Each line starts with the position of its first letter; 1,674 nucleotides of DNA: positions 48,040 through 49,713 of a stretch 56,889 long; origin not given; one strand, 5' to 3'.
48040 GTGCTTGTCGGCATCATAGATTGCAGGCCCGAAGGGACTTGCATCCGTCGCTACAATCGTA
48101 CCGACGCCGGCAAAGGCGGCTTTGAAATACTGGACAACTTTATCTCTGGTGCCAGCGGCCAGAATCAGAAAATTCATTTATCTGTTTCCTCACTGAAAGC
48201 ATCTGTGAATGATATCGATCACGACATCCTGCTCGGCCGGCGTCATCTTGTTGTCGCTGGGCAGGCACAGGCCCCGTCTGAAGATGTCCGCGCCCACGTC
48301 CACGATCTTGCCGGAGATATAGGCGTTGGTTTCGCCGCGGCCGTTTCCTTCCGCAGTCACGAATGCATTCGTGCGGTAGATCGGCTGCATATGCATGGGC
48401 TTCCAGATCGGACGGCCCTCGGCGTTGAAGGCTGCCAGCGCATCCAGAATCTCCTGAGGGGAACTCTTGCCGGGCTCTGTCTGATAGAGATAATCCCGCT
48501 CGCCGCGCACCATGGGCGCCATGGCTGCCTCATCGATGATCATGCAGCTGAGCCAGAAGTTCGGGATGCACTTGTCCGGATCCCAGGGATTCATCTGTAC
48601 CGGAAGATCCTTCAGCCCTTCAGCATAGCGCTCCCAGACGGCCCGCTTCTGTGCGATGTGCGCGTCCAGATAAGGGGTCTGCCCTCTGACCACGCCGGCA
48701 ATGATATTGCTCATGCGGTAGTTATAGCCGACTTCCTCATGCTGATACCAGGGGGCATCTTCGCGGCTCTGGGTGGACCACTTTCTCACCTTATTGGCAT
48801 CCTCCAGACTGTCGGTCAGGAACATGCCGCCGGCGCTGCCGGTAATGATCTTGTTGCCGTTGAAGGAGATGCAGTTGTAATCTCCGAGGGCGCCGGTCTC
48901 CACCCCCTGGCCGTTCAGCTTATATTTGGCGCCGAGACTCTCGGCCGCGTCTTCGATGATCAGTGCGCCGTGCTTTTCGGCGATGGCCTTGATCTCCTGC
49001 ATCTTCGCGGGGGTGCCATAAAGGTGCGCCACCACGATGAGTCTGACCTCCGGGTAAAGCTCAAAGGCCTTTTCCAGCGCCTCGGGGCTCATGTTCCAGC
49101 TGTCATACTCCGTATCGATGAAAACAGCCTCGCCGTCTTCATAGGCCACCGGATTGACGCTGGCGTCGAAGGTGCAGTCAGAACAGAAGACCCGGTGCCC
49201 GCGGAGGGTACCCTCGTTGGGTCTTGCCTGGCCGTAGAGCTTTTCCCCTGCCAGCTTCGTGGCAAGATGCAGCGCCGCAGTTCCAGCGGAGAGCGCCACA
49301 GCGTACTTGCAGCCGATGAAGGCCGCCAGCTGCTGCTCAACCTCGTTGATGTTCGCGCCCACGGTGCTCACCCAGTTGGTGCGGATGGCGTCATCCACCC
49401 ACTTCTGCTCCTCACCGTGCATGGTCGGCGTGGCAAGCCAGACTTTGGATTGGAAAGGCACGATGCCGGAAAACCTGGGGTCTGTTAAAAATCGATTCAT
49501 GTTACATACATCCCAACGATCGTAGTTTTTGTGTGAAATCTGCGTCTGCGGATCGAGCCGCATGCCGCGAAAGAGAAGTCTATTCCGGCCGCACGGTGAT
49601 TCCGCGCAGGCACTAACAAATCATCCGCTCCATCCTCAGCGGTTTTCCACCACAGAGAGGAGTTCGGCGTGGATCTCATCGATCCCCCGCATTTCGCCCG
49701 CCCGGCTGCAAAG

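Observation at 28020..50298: About 21 kb co-directional locus fusing a Wzx/Wzy glycopolymer kit with carboxylate-ligating enzymes and a pathway built from central-metabolism paralogs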

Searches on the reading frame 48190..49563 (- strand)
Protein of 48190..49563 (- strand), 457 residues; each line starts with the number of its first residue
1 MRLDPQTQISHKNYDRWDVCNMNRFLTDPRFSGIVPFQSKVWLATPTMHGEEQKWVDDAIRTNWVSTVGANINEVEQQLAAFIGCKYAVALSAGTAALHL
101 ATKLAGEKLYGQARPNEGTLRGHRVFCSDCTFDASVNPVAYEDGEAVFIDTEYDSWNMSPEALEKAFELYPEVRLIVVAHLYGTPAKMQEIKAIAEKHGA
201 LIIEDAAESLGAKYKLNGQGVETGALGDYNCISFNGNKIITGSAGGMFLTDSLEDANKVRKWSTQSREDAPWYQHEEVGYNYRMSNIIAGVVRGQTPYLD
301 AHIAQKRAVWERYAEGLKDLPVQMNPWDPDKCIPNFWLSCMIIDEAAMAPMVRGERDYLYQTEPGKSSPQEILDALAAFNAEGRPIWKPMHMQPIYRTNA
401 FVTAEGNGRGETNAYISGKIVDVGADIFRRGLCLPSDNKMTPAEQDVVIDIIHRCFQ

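Call 4: search_protein_families(library=pfam, proteins=[window:48190-49563:-], max_evalue=0.01)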
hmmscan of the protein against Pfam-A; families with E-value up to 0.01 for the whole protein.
window:48190-49563:- (457 aa): 2 families
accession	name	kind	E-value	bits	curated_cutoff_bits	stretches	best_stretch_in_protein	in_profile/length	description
PF01041.23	DegT_DnrJ_EryC1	-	2.9e-67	227.9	19.8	1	48-452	3-359/360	DegT/DnrJ/EryC1/StrS aminotransferase family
PF01212.27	Beta_elim_lyase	-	6.2e-06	26.2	27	1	71-237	33-200/288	Beta-eliminating lyase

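Call 6: search_protein_families(library=ncbifam, proteins=[window:48190-49563:-], max_evalue=0.01)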
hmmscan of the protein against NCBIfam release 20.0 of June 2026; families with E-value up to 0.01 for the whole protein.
window:48190-49563:- (457 aa): 10 families
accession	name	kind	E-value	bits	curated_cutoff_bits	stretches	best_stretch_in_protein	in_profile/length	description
TIGR04181.1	NHT_00031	hypoth_equivalog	9.9e-82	274.7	420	1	42-402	2-341/359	LegC family aminotransferase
TIGR03588.1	PseC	equivalog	1.4e-49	169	423.5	1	52-344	13-302/380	UDP-4-amino-4,6-dideoxy-N-acetyl-beta-L-altrosamine transaminase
NF008658.2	PRK11658.1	equivalog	1.8e-32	112.5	631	1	43-324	7-278/379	UDP-4-amino-4-deoxy-L-arabinose aminotransferase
NF011936.0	PRK15407.1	equivalog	1.6e-30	106.2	423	1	36-254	32-239/440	lipopolysaccharide biosynthesis protein RfbH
NF008687.0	PRK11706.1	equivalog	5.8e-30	104.3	375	1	43-322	4-272/375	dTDP-4-amino-4,6-dideoxygalactose transaminase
TIGR04427.1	PLP_DesI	equivalog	2.4e-27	96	650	1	31-347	11-307/390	dTDP-4-dehydro-6-deoxyglucose aminotransferase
TIGR02379.1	ECA_wecE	subfamily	4.2e-23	81.7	434.85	1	44-321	5-272/376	dTDP-4-amino-4,6-dideoxy-D-glucose transaminase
NF046070.1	PyrdoxPyrvTramin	equivalog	0.00011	21.1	600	1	147-212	106-173/369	pyridoxamine--pyruvate transaminase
NF047599.1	SerpalmtaseBetaP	equivalog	0.00038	19.2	500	0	171-221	173-225/394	serine palmitoyltransferase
NF047603.1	SerpalmtaseAlphaP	equivalog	0.0039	15.9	670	0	161-222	162-227/399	serine palmitoyltransferase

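Call 9: find_encoding_contigs(protein=window:48190-49563:-, flank=10000, max_places=10)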
Protein window:48190-49563:- (457 aa): no gene with exactly this product is on record in the collection.
